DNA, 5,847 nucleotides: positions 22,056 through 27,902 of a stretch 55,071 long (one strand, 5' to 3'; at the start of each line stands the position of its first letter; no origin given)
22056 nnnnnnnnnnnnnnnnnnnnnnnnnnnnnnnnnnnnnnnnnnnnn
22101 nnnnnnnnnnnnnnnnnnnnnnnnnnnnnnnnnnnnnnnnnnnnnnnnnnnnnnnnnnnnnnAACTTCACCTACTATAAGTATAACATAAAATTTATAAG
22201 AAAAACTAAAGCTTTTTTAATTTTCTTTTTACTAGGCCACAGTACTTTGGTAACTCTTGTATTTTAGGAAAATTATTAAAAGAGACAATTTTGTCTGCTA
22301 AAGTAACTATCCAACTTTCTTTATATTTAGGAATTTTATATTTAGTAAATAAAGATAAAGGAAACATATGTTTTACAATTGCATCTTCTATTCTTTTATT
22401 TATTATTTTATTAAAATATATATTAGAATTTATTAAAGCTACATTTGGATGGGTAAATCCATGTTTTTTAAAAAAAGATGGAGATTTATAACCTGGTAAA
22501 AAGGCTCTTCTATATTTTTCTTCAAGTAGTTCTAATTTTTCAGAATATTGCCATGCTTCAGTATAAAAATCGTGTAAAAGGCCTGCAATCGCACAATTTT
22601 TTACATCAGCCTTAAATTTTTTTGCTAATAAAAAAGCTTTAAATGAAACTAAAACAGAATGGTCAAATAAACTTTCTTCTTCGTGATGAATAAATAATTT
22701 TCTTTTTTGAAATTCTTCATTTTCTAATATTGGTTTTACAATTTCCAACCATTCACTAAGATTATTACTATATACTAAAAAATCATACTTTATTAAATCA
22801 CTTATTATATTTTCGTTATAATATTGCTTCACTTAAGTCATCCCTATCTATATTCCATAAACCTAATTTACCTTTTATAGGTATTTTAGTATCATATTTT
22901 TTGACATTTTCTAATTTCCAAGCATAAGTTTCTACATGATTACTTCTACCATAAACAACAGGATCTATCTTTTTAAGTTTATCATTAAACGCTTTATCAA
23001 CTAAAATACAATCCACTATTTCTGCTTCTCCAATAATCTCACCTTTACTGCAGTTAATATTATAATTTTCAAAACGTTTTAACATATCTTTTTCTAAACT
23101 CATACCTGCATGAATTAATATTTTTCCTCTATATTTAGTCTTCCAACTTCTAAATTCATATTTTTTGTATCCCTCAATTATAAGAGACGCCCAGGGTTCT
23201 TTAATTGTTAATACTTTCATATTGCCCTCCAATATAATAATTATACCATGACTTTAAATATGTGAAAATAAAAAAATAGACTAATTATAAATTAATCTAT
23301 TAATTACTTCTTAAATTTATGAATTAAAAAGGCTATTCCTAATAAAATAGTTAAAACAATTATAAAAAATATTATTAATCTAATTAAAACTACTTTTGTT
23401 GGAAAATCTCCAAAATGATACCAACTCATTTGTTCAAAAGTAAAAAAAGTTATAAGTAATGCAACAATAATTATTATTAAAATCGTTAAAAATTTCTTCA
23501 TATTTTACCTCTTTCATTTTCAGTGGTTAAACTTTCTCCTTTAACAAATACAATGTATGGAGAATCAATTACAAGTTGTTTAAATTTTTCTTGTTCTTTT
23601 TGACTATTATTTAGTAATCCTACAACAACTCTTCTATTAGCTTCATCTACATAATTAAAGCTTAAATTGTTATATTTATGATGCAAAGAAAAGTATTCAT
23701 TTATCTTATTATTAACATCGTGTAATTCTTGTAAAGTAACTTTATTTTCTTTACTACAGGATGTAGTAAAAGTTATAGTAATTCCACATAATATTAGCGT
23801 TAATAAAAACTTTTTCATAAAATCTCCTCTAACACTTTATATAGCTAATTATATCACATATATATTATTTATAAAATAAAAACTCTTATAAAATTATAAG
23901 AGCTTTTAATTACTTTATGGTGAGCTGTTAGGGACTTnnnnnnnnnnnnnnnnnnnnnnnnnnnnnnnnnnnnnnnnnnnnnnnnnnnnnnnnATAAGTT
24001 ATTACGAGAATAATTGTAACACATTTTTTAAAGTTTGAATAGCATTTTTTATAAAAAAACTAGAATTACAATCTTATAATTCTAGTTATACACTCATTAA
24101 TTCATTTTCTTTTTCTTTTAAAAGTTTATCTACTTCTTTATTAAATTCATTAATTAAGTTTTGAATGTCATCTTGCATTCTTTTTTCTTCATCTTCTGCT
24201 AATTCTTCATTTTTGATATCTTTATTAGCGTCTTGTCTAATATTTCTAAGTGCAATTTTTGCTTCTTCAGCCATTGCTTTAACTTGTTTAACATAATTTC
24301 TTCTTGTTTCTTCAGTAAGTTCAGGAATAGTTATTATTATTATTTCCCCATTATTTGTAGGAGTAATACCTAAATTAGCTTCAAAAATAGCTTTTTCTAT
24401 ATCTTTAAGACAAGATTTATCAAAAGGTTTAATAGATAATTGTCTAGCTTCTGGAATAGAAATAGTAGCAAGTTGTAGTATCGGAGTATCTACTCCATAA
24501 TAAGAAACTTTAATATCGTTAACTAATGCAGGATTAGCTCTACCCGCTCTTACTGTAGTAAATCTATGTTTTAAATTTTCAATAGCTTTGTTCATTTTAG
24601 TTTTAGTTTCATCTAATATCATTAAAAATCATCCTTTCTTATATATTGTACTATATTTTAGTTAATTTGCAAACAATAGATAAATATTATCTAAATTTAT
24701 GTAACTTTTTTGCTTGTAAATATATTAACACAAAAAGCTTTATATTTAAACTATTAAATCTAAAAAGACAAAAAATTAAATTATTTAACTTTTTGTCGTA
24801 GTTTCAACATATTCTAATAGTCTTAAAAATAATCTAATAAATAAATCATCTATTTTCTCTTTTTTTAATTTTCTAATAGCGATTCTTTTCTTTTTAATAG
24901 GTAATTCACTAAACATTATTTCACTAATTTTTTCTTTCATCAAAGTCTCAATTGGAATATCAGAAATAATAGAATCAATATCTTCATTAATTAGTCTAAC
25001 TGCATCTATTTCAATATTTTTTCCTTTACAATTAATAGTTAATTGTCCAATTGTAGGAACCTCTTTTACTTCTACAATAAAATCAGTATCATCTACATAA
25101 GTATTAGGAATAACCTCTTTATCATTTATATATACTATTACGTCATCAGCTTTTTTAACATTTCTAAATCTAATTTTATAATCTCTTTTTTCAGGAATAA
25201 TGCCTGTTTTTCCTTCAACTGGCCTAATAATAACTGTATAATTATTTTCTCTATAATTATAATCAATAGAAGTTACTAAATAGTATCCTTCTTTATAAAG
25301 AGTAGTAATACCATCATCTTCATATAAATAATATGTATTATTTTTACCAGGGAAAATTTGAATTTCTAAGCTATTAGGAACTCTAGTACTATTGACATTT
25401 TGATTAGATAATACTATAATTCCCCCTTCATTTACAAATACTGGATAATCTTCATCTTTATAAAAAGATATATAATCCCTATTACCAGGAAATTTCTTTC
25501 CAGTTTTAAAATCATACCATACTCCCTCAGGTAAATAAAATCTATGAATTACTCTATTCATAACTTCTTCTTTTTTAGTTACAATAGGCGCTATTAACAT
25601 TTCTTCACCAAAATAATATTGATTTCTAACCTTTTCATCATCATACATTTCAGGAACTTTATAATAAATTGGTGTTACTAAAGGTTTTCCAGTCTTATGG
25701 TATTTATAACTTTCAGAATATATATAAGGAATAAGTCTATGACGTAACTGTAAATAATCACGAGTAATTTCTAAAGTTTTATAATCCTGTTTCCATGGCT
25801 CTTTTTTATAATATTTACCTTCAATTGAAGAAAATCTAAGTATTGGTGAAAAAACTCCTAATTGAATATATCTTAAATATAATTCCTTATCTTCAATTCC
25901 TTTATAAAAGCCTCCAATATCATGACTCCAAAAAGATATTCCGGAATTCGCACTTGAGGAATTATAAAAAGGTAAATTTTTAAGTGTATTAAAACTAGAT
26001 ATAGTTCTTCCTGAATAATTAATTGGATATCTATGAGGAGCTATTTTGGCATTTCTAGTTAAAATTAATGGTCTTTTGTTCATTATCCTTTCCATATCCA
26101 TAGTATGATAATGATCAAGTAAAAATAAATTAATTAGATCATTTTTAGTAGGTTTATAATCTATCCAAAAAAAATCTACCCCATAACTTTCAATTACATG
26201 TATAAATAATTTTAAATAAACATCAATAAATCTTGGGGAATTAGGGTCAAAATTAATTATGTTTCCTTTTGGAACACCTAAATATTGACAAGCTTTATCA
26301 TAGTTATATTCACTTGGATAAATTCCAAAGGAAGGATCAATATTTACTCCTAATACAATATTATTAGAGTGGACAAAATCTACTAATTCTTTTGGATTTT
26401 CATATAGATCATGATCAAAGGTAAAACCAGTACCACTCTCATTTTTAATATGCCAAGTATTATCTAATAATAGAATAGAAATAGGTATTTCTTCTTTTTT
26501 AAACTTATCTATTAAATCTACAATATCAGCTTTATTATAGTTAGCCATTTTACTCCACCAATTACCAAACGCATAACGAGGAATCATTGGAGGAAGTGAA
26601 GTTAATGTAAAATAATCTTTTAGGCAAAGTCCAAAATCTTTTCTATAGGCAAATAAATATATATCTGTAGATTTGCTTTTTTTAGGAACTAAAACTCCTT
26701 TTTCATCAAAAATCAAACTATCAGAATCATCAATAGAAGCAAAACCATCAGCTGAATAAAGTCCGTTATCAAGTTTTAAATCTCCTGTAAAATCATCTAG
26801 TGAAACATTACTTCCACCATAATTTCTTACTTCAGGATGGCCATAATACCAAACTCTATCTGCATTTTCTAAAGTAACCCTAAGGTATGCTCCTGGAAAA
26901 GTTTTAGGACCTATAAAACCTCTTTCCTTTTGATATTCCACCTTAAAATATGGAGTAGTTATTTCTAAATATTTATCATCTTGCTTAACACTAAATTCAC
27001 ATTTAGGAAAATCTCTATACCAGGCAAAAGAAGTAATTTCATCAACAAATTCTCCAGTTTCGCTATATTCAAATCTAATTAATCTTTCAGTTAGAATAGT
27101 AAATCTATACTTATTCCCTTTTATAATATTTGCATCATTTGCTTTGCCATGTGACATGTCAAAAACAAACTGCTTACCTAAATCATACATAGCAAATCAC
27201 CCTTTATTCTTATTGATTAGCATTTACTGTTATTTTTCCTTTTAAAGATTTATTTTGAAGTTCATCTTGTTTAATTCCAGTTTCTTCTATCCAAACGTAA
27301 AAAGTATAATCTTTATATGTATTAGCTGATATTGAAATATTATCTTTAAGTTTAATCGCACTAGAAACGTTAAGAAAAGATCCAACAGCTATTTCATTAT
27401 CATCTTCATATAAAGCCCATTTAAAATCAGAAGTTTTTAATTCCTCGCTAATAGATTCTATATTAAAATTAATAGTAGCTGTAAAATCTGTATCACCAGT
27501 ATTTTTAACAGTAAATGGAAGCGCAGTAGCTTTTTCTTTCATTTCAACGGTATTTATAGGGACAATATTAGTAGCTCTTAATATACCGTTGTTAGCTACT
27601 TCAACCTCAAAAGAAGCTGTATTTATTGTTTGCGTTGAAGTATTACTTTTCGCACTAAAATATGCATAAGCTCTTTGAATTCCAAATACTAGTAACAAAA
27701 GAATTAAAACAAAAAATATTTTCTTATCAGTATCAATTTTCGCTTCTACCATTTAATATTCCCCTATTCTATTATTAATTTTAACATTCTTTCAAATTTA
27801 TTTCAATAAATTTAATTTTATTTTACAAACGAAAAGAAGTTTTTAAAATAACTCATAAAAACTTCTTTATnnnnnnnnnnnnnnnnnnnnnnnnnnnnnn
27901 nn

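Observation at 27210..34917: Hybrid Tad/type IV filament operon: PilC-type and TadB/TadC-type platforms, one CpaF ATPase, and no recognisable Flp pilin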

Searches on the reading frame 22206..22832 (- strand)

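Call 45: search_protein_families(library=pfam, proteins=[window:22206-22832:-], max_evalue=0.00001)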
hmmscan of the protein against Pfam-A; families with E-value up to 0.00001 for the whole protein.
window:22206-22832:- (208 aa): 1 family
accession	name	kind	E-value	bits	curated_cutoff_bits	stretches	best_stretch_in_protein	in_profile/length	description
PF01966.28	HD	-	4e-06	27.5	22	0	56-182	2-113/116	HD domain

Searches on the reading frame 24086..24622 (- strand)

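Call 45: search_protein_families(library=pfam, proteins=[window:24086-24622:-], max_evalue=0.00001)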
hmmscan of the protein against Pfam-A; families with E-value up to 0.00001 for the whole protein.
window:24086-24622:- (178 aa): 1 family
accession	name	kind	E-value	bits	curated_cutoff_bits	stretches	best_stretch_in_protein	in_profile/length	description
PF01765.24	RRF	-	3.1e-61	206.4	29.7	1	17-176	1-164/164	Ribosome recycling factor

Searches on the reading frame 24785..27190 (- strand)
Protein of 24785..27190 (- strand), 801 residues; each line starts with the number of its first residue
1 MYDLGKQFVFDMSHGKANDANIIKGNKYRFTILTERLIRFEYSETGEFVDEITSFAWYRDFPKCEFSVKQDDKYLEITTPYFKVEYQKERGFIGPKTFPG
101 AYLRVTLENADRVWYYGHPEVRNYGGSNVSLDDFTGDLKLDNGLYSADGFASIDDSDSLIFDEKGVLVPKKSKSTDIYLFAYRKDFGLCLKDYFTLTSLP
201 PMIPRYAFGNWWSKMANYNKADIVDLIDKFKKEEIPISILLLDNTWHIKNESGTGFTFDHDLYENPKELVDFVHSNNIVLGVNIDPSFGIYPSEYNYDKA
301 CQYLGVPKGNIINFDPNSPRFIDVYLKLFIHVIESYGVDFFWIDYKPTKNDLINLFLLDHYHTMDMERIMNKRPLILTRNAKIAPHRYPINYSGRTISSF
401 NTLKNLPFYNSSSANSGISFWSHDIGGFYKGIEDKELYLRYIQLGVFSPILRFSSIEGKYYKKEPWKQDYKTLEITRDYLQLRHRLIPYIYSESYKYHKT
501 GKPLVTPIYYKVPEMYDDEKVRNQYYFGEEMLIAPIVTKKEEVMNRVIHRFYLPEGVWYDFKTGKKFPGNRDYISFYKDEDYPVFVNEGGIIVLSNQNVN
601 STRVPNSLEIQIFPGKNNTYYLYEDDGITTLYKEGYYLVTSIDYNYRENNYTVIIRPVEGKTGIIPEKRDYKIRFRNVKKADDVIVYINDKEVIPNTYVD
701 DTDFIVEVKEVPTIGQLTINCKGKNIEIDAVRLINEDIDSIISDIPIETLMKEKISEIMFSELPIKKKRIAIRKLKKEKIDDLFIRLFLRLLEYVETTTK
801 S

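Call 45: search_protein_families(library=pfam, proteins=[window:24785-27190:-], max_evalue=0.00001)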
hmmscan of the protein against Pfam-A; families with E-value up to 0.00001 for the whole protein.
window:24785-27190:- (801 aa): 3 families
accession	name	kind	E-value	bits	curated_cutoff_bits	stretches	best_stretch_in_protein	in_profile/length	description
PF01055.32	Glyco_hydro_31_2nd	-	7.7e-51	173.8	23.5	1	200-492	1-327/328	Glycosyl hydrolases family 31 TIM-barrel domain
PF21365.3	Glyco_hydro_31_3rd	-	1.7e-16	60.9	24.4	1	501-592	1-87/87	Glycosyl hydrolase family 31 C-terminal domain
PF17137.9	DUF5110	-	1.1e-13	51.5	27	1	608-677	2-70/71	Domain of unknown function (DUF5110)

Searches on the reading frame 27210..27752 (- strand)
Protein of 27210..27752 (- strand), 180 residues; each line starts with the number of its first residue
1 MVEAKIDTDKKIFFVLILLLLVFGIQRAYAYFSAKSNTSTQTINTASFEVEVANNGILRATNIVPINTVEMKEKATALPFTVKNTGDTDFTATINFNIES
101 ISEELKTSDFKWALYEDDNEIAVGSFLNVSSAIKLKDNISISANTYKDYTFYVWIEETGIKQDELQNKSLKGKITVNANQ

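Call 3: search_protein_families(library=pfam, proteins=[window:27210-27752:-], max_evalue=0.1)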
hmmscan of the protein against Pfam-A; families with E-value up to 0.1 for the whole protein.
window:27210-27752:- (180 aa): 2 families
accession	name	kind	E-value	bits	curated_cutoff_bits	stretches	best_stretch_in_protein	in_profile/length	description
PF04096.20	Nucleoporin2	-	0.029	14.9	28.4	1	80-146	27-100/148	Nup98-96 autopeptidase S59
PF06448.16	DUF1081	-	0.091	13.6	25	0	45-106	39-102/112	Domain of Unknown Function (DUF1081)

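Call 6: search_protein_families(library=ncbifam, proteins=[window:27210-27752:-], max_evalue=0.01)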
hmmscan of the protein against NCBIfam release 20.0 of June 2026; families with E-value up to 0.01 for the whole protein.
window:27210-27752:- (180 aa): 0 families

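Call 55: search_solved_structures(query=A2, max_evalue=10)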
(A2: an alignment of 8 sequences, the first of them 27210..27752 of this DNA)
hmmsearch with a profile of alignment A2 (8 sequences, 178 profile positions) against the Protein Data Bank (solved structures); distinct sequences matched with E-value up to 10: 5.
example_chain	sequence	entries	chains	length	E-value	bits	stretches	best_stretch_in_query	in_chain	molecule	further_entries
9sj2_C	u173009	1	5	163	0.0016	21.8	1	35-158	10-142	AbpX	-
9rhp_A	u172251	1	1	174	0.01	19.1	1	40-156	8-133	Archaeal bundling protein X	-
7ptb_A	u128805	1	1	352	0.71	13.1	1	60-134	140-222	Centrosomal protein of 192 kDa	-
2c26_A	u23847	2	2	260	1.3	12.3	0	73-124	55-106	ENDOGLUCANASE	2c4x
6w8u_A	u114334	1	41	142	2.3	11.5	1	7-88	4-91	pilin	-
